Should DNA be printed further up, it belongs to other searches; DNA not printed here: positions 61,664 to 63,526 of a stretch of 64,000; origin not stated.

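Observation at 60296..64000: Right-hand ~3.7 kb is compositionally distinct and looks horizontally acquired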

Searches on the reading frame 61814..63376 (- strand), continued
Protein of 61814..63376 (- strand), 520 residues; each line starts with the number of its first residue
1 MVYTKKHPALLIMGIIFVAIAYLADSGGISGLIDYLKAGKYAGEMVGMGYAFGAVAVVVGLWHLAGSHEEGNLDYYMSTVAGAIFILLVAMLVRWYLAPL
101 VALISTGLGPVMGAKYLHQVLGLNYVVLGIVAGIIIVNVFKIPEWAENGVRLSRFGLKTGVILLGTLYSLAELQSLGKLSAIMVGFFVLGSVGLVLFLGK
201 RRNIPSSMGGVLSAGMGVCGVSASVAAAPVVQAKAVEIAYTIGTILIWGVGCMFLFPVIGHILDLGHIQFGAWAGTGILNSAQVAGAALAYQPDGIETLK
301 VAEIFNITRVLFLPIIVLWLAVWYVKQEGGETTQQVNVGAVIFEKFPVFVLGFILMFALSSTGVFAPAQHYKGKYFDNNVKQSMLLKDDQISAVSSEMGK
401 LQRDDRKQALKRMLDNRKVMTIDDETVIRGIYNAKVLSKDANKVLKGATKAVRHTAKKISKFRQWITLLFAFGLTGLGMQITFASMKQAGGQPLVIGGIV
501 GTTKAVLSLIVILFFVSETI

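Call 27: find_encoding_contigs(protein=P0002, flank=10000, max_places=2)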
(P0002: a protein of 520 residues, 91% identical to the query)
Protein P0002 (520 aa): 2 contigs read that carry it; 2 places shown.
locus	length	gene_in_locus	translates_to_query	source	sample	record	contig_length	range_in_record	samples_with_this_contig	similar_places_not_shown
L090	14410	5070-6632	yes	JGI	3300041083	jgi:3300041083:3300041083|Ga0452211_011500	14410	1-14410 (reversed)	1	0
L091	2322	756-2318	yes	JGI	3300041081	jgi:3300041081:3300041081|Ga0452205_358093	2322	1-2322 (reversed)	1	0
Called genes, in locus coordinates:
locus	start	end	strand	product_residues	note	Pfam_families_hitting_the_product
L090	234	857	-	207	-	PF01810:LysE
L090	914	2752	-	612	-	PF00270:DEAD, PF04851:ResIII (weak), PF00271:Helicase_C, PF25399:DeaD_dimer, PF03880:DbpA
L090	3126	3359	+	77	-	PF06993:DUF1304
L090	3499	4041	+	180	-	PF04542:Sigma70_r2, PF22029:PhyR_sigma2, PF08281:Sigma70_r4_2, PF04545:Sigma70_r4 (weak)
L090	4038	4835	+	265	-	-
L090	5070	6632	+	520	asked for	PF03601:Cons_hypoth698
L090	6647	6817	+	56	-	-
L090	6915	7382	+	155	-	PF00582:Usp (weak)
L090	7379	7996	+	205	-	-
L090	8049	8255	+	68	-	-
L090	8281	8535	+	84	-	PF06993:DUF1304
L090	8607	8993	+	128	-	PF06339:Ectoine_synth, PF07883:Cupin_2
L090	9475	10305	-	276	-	PF09359:VTC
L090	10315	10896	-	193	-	PF16316:DUF4956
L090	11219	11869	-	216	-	PF00072:Response_reg, PF00196:GerE, PF08281:Sigma70_r4_2 (faint)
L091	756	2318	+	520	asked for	PF03601:Cons_hypoth698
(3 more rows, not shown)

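Call 28: find_encoding_contigs(protein=P0011, flank=10000, max_places=2)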
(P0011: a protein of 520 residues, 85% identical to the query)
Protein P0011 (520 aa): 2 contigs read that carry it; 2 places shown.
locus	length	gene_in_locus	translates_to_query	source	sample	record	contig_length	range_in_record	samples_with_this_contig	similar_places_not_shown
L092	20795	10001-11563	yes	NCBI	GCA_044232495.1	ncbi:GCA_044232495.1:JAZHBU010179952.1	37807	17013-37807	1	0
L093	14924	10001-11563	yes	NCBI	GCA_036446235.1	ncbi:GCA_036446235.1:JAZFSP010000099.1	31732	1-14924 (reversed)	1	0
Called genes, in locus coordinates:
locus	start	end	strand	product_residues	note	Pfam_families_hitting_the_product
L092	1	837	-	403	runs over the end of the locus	PF28597:T2SSF_N, PF00482:T2SSF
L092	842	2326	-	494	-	PF22341:GSPE_N1E, PF13476:AAA_23 (faint), PF25199:nSTAND_NTPase5 (faint), PF00437:T2SSE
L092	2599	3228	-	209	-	PF01794:Ferric_reduct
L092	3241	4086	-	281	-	PF00174:Oxidored_molyb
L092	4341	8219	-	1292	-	PF18076:FGAR-AT_N, PF18072:FGAR-AT_linker, PF02769:AIRS_C, PF22689:FGAR-AT_PurM_N-like, PF02769:AIRS_C, PF13507:GATase_5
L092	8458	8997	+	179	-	PF04542:Sigma70_r2, PF08281:Sigma70_r4_2, PF04545:Sigma70_r4 (weak)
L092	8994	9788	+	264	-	-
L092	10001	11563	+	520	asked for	PF03601:Cons_hypoth698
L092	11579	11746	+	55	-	-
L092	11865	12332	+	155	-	PF00582:Usp (weak)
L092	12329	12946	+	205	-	-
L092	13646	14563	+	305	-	PF04909:Amidohydro_2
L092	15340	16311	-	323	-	PF00144:Beta-lactamase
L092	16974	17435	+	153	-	PF01047:MarR (weak), PF13404:HTH_AsnC-type, PF13412:HTH_24, PF08279:HTH_11 (weak), PF01037:AsnC_trans_reg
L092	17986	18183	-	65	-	-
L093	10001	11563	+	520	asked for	PF03601:Cons_hypoth698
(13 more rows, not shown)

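Call 29: find_encoding_contigs(protein=P0020, flank=10000, max_places=2)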
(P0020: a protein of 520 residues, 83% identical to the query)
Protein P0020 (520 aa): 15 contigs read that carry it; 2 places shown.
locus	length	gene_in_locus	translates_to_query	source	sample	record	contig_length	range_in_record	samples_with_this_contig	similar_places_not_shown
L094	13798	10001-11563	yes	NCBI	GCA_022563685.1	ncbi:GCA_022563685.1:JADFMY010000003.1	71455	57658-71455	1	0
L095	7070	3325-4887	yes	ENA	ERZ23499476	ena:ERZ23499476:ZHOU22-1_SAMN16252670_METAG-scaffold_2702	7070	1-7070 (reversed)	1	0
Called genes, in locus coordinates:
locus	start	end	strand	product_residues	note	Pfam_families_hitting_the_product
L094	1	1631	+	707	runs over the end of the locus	PF00989:PAS (weak), PF13188:PAS_8 (faint), PF08448:PAS_4, PF00989:PAS, PF08448:PAS_4, PF13426:PAS_9, PF00512:HisKA, PF02518:HATPase_c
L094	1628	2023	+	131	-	PF00072:Response_reg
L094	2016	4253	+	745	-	PF00072:Response_reg, PF00989:PAS, PF08448:PAS_4 (weak), PF13426:PAS_9, PF00990:GGDEF, PF00563:EAL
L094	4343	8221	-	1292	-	PF18076:FGAR-AT_N, PF18072:FGAR-AT_linker, PF02769:AIRS_C, PF22689:FGAR-AT_PurM_N-like, PF02769:AIRS_C, PF13507:GATase_5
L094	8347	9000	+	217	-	PF04542:Sigma70_r2, PF08281:Sigma70_r4_2, PF04545:Sigma70_r4 (weak)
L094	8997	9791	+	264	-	-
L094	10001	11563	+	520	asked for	PF03601:Cons_hypoth698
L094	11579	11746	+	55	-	-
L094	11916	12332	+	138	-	PF00582:Usp (weak)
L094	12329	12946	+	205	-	-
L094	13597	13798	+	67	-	PF13356:Arm-DNA-bind_3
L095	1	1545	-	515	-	?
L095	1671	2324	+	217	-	PF04542:Sigma70_r2, PF08281:Sigma70_r4_2, PF04545:Sigma70_r4 (weak)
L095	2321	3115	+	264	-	-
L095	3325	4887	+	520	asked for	PF03601:Cons_hypoth698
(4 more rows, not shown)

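Call 31: find_homologous_proteins(query=L002:6230-6805:+, max_evalue=1e-20)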
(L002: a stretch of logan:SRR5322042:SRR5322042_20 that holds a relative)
Query L002:6230-6805:+ (191 aa): 7999 proteins with E <= 1e-20 among 8000 candidates; the best 120 are listed.
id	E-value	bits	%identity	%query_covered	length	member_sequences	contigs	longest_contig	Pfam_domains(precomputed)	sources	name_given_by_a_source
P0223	3.5e-118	410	100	100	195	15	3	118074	PF13662.13,PF21176.4,PF01751.29,PF21175.3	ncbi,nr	ncbi:MAG: recombination mediator RecR [Arenicellales bacterium]|nr:recombination mediator RecR [Aren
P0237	9.3e-107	373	90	100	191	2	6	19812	PF13662.13,PF02132.22,PF21176.4,PF01751.29,PF21175.3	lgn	-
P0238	1.0e-86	308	76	97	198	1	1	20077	PF13662.13,PF02132.22,PF21176.4,PF01751.29,PF21175.3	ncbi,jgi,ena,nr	ncbi:MAG: recombination mediator RecR [Gammaproteobacteria bacterium]|nr:recombination mediator RecR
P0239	3.3e-86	306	74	97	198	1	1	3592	PF13662.13,PF02132.22,PF21176.4,PF01751.29,PF21175.3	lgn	-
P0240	2.7e-85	303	72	97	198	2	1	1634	PF13662.13,PF02132.22,PF21176.4,PF01751.29,PF21175.3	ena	-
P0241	3.8e-85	303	72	97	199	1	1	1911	PF13662.13,PF02132.22,PF21176.4,PF01751.29,PF21175.3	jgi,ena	-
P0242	5.2e-85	302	73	97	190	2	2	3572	PF13662.13,PF02132.22,PF21176.4,PF01751.29,PF21175.3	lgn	-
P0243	5.2e-85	302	72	97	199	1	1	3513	PF13662.13,PF02132.22,PF21176.4,PF01751.29,PF21175.3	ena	-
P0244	6.6e-84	299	73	98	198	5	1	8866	PF13662.13,PF02132.22,PF21176.4,PF01751.29,PF21175.3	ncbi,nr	ncbi:MAG: recombination mediator RecR [Gammaproteobacteria bacterium]|nr:recombination mediator RecR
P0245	1.3e-83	298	71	97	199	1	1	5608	PF13662.13,PF02132.22,PF21176.4,PF01751.29,PF21175.3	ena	-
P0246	6.4e-83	295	69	97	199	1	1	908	PF13662.13,PF02132.22,PF21176.4,PF01751.29,PF21175.3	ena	-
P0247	1.3e-82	294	71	98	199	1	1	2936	PF13662.13,PF02132.22,PF21176.4,PF01751.29,PF21175.3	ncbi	ncbi:recombination mediator RecR [Pseudomonadota bacterium]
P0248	1.3e-82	294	70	97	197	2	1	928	PF13662.13,PF02132.22,PF21176.4,PF01751.29,PF21175.3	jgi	-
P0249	1.7e-82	294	70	96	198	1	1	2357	PF13662.13,PF02132.22,PF21176.4,PF01751.29,PF21175.3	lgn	-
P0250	2.3e-82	294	71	98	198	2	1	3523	PF13662.13,PF02132.22,PF21176.4,PF01751.29,PF21175.3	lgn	-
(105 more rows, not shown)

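Call 32: find_encoding_contigs(protein=P0237, flank=10000, max_places=3)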
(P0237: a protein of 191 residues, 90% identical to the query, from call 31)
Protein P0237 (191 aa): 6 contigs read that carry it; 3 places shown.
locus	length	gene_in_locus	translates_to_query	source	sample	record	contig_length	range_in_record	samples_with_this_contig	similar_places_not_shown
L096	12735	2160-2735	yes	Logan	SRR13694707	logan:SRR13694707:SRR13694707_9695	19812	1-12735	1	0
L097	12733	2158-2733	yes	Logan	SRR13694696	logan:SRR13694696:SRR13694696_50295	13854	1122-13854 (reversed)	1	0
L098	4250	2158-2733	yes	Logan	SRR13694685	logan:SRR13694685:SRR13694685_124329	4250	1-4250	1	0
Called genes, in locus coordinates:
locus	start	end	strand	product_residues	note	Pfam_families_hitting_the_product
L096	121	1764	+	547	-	PF05496:RuvB_N (weak), PF13191:AAA_16, PF13177:DNA_pol3_delta2, PF00004:AAA, PF07728:AAA_5 (weak), PF22608:DNAX_ATPase_lid, PF12169:DNA_pol3_gamma3, PF12170:DNA_pol3_tau_5, +2 more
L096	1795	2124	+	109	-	PF02575:YbaB_DNA_bd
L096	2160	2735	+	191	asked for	PF21176:RecR_HhH, PF02132:RecR_ZnF (weak), PF01751:Toprim, PF13662:Toprim_4, PF21175:RecR_C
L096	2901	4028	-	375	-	PF08545:ACP_syn_III, PF08541:ACP_syn_III_C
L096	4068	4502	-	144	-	-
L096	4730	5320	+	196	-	PF00929:RNase_T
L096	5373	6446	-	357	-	PF08331:QueG_DUF1730, PF13484:Fer4_16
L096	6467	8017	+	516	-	PF03853:YjeF_N, PF01256:Carb_kinase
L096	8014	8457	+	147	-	PF02367:TsaE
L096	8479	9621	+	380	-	PF11741:AMIN, PF01520:Amidase_3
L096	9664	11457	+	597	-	PF02518:HATPase_c, PF13589:HATPase_c_3, PF01119:DNA_mis_repair, PF08676:MutL_C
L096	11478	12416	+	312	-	PF01715:IPPT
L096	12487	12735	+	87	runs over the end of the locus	PF17209:Hfq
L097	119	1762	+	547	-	PF05496:RuvB_N (weak), PF13191:AAA_16, PF13177:DNA_pol3_delta2, PF00004:AAA, PF07728:AAA_5 (weak), PF22608:DNAX_ATPase_lid, PF12169:DNA_pol3_gamma3, PF12170:DNA_pol3_tau_5, +2 more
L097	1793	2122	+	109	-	PF02575:YbaB_DNA_bd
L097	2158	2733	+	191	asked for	PF21176:RecR_HhH, PF02132:RecR_ZnF (weak), PF01751:Toprim, PF13662:Toprim_4, PF21175:RecR_C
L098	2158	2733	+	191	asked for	PF21176:RecR_HhH, PF02132:RecR_ZnF (weak), PF01751:Toprim, PF13662:Toprim_4, PF21175:RecR_C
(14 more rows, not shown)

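Call 33: find_encoding_contigs(protein=P0238, flank=10000, max_places=2)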
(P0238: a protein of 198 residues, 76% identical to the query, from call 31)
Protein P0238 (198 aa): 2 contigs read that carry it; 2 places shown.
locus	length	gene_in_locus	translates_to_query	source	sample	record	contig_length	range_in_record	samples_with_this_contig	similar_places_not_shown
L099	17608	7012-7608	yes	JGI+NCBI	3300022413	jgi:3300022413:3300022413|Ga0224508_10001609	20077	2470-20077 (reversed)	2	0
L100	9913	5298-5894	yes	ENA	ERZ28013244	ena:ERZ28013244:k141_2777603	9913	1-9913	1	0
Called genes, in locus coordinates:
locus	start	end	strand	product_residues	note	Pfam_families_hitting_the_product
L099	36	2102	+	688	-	PF00724:Oxidored_FMN, PF00070:Pyr_redox (faint), PF03486:HI0933_like (faint), PF07992:Pyr_redox_2, PF12831:FAD_oxidored (weak), PF13450:NAD_binding_8 (weak), PF22620:OYE-like_second_a-b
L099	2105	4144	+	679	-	PF04879:Molybdop_Fe4S4, PF00384:Molybdopterin, PF01568:Molydop_binding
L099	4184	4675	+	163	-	PF02600:DsbB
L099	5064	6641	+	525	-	PF05496:RuvB_N (weak), PF05970:PIF1 (weak), PF13177:DNA_pol3_delta2, PF00004:AAA, PF13401:AAA_22 (weak), PF22608:DNAX_ATPase_lid, PF12169:DNA_pol3_gamma3, PF12170:DNA_pol3_tau_5, +1 more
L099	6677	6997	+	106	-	PF02575:YbaB_DNA_bd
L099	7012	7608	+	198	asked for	PF21176:RecR_HhH, PF02132:RecR_ZnF (weak), PF01751:Toprim, PF13662:Toprim_4, PF21175:RecR_C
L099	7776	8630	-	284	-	PF00561:Abhydrolase_1, PF12697:Abhydrolase_6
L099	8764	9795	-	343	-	PF00561:Abhydrolase_1, PF12697:Abhydrolase_6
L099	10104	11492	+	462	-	PF05598:DUF772, PF01609:DDE_Tnp_1, PF13751:DDE_Tnp_1_6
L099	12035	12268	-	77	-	-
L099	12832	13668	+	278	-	PF00126:HTH_1 (weak), PF03466:LysR_substrate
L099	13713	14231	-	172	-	PF00877:NLPC_P60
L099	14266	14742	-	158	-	PF05163:DinB, PF12867:DinB_2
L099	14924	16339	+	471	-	PF00753:Lactamase_B, PF12706:Lactamase_B_2, PF16661:Lactamase_B_6, PF10996:Beta-Casp, PF07521:RMMBL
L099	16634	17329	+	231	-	PF00072:Response_reg, PF00486:Trans_reg_C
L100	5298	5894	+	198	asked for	PF21176:RecR_HhH, PF02132:RecR_ZnF (weak), PF01751:Toprim, PF13662:Toprim_4, PF21175:RecR_C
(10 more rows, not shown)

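Call 64: search_protein_families(library=pfam, proteins=[L002:6818-7012:+, L002:7134-8258:+, L002:8255-9616:+, L096:4068-4502:-], max_evalue=0.1)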
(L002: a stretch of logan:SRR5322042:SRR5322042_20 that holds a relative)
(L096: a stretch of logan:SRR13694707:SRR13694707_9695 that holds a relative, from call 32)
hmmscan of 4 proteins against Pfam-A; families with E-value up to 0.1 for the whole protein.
L002:6818-7012:+ (64 aa): 0 families

L002:7134-8258:+ (374 aa): 5 families
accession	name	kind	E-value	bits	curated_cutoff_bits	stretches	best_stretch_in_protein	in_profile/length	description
PF01855.24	POR_N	-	1.6e-57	195.3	27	1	15-239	2-219/231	Pyruvate flavodoxin/ferredoxin oxidoreductase, thiamine diP-bdg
PF17147.9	PFOR_II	-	4.4e-16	59.5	27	1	273-367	1-102/102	Pyruvate:ferredoxin oxidoreductase core domain II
PF02780.25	Transketolase_C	-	0.0018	18.6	25.9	1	272-333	9-70/124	Transketolase, C-terminal domain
PF02779.29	Transket_pyr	-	0.055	13.6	27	0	56-171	57-170/174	Transketolase, pyrimidine binding domain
PF02776.23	TPP_enzyme_N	-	0.083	13.1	26.8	0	8-112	3-106/119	Thiamine pyrophosphate enzyme, N-terminal TPP binding domain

L002:8255-9616:+ (453 aa): 2 families
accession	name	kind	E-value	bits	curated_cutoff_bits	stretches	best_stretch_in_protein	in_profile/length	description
PF02775.26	TPP_enzyme_C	-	5.5e-28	98.1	21.9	1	50-196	1-151/151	Thiamine pyrophosphate enzyme, C-terminal TPP binding domain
PF01558.24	POR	-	2.3e-13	51.1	27.4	1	279-437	2-172/173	Pyruvate ferredoxin/flavodoxin oxidoreductase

L096:4068-4502:- (144 aa): 1 family
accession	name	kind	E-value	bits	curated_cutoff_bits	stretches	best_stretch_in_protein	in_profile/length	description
PF04571.19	Lipin_N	-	0.05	14.1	25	1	29-70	22-62/103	lipin, N-terminal conserved region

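Call 65: search_protein_families(library=ncbifam, proteins=[L002:6818-7012:+, L002:7134-8258:+, L002:8255-9616:+], max_evalue=0.01)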
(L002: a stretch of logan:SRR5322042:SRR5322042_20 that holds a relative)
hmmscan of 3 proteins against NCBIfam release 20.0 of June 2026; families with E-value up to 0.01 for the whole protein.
L002:6818-7012:+ (64 aa): 0 families

L002:7134-8258:+ (374 aa): 13 families
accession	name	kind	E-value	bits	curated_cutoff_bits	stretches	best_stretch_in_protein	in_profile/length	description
NF006412.0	PRK08659.1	equivalog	6.8e-125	417.2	411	1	3-369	5-371/378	2-oxoacid:acceptor oxidoreductase subunit alpha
TIGR03710.1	OAFO_sf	subfamily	3.9e-101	339.3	482.75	1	5-369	195-559/561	2-oxoacid:acceptor oxidoreductase subunit alpha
NF007206.0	PRK09627.1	equivalog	1.6e-90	303.8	579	1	7-370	7-371/375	2-oxoglutarate synthase subunit alpha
NF005507.0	PRK07119.1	subfamily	5.6e-69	232.6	399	2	5-187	6-188/352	3-methyl-2-oxobutanoate dehydrogenase subunit VorB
NF041170.1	Oxoac_fdxalpha_Archa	equivalog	1.4e-61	208.6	800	1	6-342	238-590/636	2-oxoacid:ferredoxin oxidoreductase subunit alpha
NF007201.0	PRK09622.1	equivalog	1.7e-27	96.4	590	2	4-176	11-179/405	2-oxoacid:ferredoxin oxidoreductase subunit alpha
TIGR03336.1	IOR_alpha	equivalog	2e-21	75.9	650.9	1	4-184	3-177/595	indolepyruvate ferredoxin oxidoreductase subunit alpha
NF040682.1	PorA_Arch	equivalog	1.2e-20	73.8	550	1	4-334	4-322/387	pyruvate synthase subunit PorA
NF045764.1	PhenlGlyoxDHPadG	equivalog_domain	1.4e-18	66.6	700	1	6-329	5-324/398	NADH-dependent phenylglyoxylate dehydrogenase subunit alpha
NF006232.0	PRK08366.1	equivalog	5.7e-18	64.7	646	1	6-333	10-324/394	2-ketoisovalerate ferredoxin oxidoreductase subunit alpha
NF006233.0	PRK08367.1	equivalog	3.6e-13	49.2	625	2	5-106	6-109/394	pyruvate ferredoxin oxidoreductase subunit alpha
NF045791.1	OxalOxredalpha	equivalog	3.4e-11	42.8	500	1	6-329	7-318/395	oxalate oxidoreductase subunit alpha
TIGR02176.1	pyruv_ox_red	equivalog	5.6e-08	31.1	911.35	1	5-326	3-319/1167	pyruvate:ferredoxin (flavodoxin) oxidoreductase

L002:8255-9616:+ (453 aa): 49 families (the best 25 are shown)
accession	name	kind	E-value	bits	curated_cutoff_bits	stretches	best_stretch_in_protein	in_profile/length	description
NF008820.0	PRK11866.1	equivalog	3.5e-49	167.7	402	1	15-203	15-204/287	2-oxoacid ferredoxin oxidoreductase subunit beta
TIGR02177.1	PorB_KorB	subfamily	3.5e-47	161.2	261.9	1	18-203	3-190/286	2-oxoacid:acceptor oxidoreductase, beta subunit, pyruvate/2-ketoisovalerate family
NF041171.1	Oxoac_fdxbeta_Archa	equivalog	5.4e-44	150.7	423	1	18-203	5-192/296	2-oxoacid:ferredoxin oxidoreductase subunit beta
NF007207.0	PRK09628.1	equivalog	9e-43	146.9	364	1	2-208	2-210/277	2-oxoglutarate ferredoxin oxidoreductase subunit beta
NF008821.0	PRK11869.1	equivalog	1.1e-37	129.5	438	1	16-203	14-203/286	2-oxoacid ferredoxin oxidoreductase subunit beta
NF006323.0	PRK08537.1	equivalog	1.9e-14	53.4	235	1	271-440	4-178/181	2-oxoacid:ferredoxin oxidoreductase subunit gamma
TIGR03710.1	OAFO_sf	subfamily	7.6e-14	51.2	482.75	1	272-445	4-178/561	2-oxoacid:acceptor oxidoreductase subunit alpha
NF006211.0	PRK08338.1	equivalog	3.2e-12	46.3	239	1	272-436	3-164/170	2-oxoacid:ferredoxin oxidoreductase subunit gamma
NF008819.1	PRK11865.1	equivalog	1.9e-11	43.8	405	1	19-149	21-155/300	pyruvate synthase subunit PorB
NF008818.0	PRK11864.1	subfamily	1.8e-10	40.4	405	1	19-201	21-209/300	3-methyl-2-oxobutanoate dehydrogenase subunit beta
NF045766.1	PhenlGlyoxDHPadI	equivalog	5.1e-10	38.7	700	1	83-203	229-357/443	NADH-dependent phenylglyoxylate dehydrogenase subunit beta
TIGR03336.1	IOR_alpha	equivalog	1.9e-08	33.1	650.9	1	15-159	355-495/595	indolepyruvate ferredoxin oxidoreductase subunit alpha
NF004772.0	PRK06112.1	subfamily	2.2e-08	32.9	673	1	51-146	421-513/578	acetolactate synthase catalytic subunit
NF045792.1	OxalOxredbeta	equivalog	6e-07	28.8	590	1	88-149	103-165/311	oxalate oxidoreductase subunit beta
TIGR03846.1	sulfopy_beta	equivalog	1e-06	28.8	221.5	1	68-136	42-111/182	sulfopyruvate decarboxylase subunit beta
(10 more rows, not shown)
